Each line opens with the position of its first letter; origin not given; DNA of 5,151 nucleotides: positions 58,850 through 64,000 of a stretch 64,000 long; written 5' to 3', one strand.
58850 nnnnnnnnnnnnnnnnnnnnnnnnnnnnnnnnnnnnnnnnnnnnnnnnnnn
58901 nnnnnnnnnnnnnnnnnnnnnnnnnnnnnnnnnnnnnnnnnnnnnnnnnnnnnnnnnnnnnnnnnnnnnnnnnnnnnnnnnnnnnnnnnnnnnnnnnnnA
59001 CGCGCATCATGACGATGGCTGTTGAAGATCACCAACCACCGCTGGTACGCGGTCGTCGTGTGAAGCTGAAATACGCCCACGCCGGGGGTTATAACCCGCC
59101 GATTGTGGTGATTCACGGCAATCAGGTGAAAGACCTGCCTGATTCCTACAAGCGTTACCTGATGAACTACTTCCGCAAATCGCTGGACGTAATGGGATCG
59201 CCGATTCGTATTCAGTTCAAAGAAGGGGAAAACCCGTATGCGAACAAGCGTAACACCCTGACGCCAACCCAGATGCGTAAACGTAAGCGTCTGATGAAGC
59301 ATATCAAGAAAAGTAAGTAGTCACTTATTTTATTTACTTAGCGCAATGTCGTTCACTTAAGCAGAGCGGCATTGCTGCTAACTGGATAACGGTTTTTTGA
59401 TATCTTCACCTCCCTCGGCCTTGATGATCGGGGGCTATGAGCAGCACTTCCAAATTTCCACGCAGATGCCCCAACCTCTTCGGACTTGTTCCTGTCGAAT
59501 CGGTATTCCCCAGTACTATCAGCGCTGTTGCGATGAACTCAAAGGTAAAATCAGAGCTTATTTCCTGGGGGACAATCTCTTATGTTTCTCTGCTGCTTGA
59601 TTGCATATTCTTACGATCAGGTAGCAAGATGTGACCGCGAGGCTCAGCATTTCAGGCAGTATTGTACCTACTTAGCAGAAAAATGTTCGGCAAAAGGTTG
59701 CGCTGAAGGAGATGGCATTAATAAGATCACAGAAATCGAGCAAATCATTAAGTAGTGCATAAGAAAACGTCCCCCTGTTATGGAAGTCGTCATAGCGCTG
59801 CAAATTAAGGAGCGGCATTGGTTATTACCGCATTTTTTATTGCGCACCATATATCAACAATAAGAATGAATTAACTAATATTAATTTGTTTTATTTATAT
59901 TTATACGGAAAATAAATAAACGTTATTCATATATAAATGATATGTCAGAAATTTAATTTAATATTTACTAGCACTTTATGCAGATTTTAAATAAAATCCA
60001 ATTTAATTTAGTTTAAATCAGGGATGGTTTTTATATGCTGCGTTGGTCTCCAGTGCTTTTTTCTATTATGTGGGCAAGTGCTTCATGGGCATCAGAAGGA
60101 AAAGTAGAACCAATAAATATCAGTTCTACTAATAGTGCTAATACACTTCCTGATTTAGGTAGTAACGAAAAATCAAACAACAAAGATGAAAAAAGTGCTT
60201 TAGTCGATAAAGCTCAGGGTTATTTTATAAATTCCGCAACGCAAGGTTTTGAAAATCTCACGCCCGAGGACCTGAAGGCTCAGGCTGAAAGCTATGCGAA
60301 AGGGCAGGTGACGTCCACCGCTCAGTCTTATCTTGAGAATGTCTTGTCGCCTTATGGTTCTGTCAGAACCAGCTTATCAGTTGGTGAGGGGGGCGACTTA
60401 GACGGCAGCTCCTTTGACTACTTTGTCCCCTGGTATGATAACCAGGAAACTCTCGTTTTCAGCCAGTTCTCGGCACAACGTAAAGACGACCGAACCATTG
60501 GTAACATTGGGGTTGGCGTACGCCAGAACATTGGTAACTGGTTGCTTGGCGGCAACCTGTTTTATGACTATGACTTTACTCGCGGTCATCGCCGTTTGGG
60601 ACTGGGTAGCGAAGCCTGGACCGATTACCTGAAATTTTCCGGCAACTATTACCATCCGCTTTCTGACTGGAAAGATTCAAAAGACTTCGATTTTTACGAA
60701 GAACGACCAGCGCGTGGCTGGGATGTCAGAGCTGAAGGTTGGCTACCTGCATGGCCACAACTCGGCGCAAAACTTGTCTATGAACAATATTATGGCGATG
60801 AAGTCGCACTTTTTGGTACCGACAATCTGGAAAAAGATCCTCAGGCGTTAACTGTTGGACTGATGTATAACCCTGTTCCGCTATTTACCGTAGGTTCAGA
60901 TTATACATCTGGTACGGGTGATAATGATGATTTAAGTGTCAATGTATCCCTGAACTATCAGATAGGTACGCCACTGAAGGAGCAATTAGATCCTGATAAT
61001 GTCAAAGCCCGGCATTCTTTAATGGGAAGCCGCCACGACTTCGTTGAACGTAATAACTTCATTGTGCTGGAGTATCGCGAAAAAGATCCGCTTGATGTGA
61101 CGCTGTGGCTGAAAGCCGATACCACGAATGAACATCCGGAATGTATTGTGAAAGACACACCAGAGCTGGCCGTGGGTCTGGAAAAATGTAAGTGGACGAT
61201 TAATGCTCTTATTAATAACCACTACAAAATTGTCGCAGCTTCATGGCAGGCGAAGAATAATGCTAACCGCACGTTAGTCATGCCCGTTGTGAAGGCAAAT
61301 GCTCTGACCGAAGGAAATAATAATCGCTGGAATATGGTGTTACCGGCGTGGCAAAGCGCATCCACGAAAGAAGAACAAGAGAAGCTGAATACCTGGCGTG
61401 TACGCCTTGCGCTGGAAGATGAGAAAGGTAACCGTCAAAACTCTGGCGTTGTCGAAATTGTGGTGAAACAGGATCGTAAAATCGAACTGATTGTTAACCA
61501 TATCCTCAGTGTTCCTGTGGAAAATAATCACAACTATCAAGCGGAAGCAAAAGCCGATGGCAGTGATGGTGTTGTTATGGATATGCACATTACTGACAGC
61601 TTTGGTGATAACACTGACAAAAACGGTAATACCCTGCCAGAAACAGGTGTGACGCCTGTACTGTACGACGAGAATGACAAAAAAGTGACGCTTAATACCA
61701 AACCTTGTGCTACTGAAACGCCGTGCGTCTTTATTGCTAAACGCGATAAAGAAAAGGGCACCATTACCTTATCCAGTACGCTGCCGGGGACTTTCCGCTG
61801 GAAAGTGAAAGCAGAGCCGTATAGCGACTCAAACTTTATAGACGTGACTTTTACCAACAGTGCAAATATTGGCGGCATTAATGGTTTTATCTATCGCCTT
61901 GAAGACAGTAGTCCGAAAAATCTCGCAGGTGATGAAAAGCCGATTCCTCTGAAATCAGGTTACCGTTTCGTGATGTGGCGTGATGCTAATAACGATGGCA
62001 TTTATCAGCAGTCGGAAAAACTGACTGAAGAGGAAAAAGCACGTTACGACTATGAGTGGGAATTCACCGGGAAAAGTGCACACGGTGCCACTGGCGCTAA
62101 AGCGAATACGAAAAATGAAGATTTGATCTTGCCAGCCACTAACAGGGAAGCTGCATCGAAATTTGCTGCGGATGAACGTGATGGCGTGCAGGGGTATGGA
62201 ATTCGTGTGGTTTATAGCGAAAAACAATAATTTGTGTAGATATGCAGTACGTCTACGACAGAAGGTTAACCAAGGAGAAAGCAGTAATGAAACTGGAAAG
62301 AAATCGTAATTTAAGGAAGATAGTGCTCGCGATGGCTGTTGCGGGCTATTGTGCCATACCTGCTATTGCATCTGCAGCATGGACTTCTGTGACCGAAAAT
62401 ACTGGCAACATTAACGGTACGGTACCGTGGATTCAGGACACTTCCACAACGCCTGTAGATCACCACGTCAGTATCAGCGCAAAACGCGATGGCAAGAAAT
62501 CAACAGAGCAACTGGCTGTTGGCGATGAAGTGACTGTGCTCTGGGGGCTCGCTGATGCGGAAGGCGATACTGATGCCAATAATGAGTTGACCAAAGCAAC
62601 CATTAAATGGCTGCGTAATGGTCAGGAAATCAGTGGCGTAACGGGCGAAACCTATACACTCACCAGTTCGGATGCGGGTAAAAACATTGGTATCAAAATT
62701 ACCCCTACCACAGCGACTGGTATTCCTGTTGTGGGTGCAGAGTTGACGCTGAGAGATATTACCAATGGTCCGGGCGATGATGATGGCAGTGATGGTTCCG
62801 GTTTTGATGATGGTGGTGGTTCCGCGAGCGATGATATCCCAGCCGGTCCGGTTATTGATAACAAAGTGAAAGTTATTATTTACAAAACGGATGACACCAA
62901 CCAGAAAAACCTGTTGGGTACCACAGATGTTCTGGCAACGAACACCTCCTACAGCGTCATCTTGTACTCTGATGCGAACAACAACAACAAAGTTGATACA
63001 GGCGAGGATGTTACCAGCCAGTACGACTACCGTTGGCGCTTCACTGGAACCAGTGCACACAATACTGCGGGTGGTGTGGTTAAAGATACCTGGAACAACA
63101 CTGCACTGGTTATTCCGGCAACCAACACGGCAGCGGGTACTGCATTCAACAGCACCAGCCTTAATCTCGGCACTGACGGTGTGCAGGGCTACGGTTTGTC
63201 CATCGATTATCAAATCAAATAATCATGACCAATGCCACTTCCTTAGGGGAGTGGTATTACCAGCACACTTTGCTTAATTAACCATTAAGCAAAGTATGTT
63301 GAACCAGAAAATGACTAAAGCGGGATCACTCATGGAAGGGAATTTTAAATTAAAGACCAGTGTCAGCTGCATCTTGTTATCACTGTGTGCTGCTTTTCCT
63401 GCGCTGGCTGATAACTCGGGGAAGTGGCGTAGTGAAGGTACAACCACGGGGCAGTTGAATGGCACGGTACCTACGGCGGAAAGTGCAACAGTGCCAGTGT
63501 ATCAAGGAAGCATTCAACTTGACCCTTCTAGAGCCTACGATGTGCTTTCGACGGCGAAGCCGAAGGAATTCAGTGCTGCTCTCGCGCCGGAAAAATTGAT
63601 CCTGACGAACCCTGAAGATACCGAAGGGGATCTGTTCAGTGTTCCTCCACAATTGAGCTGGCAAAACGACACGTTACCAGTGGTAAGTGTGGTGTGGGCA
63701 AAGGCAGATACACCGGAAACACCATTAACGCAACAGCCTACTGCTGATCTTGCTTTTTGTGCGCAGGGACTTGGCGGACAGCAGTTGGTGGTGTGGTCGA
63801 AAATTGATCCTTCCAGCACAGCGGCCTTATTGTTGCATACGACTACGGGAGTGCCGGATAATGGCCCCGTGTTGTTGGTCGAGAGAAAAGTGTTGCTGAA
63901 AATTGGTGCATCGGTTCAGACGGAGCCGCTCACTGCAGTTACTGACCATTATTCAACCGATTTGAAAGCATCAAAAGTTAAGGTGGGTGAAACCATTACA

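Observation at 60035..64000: Non-K-12 accessory module after der: inverse autotransporter adhesin + SinI-like + RatA-like genes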

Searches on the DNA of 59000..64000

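Call 68: search_rna_families(source=window, start=59000, end=64000, threshold=gathering)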
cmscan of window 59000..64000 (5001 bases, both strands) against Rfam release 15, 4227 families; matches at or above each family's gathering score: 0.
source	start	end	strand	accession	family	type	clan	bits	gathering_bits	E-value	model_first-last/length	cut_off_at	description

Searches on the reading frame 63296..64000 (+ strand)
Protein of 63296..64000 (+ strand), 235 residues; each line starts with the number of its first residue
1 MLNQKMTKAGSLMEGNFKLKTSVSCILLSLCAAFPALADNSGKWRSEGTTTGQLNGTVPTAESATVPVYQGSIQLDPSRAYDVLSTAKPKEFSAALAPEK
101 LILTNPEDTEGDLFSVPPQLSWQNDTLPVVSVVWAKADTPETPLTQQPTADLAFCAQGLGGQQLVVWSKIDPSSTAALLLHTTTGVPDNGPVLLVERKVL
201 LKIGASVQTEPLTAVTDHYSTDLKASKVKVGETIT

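Call 10: search_protein_families(proteins=[window:63296-64000:+], library=ncbifam, max_evalue=0.01)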
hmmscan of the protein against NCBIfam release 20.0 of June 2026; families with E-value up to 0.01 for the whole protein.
window:63296-64000:+ (235 aa): 4 families
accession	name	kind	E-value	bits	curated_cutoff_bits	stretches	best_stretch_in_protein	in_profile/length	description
NF011844.0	PRK15316.1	equivalog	2.7e-58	196.9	3870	1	26-235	10-218/2683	RatA-like protein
NF011843.1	PRK15315.1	equivalog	1.8e-54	184.8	3700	1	35-235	20-221/1860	DUF823/DUF824 repeat adhesin RatA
NF011842.0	PRK15314.1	equivalog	1.6e-51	174.5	4079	1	27-234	17-223/2435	DUF823/DUF824 repeat adhesin RatB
NF040711.1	partner_SinI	subfamily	0.0061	16.1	165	0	21-113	7-95/299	SinI family autotransporter-associated protein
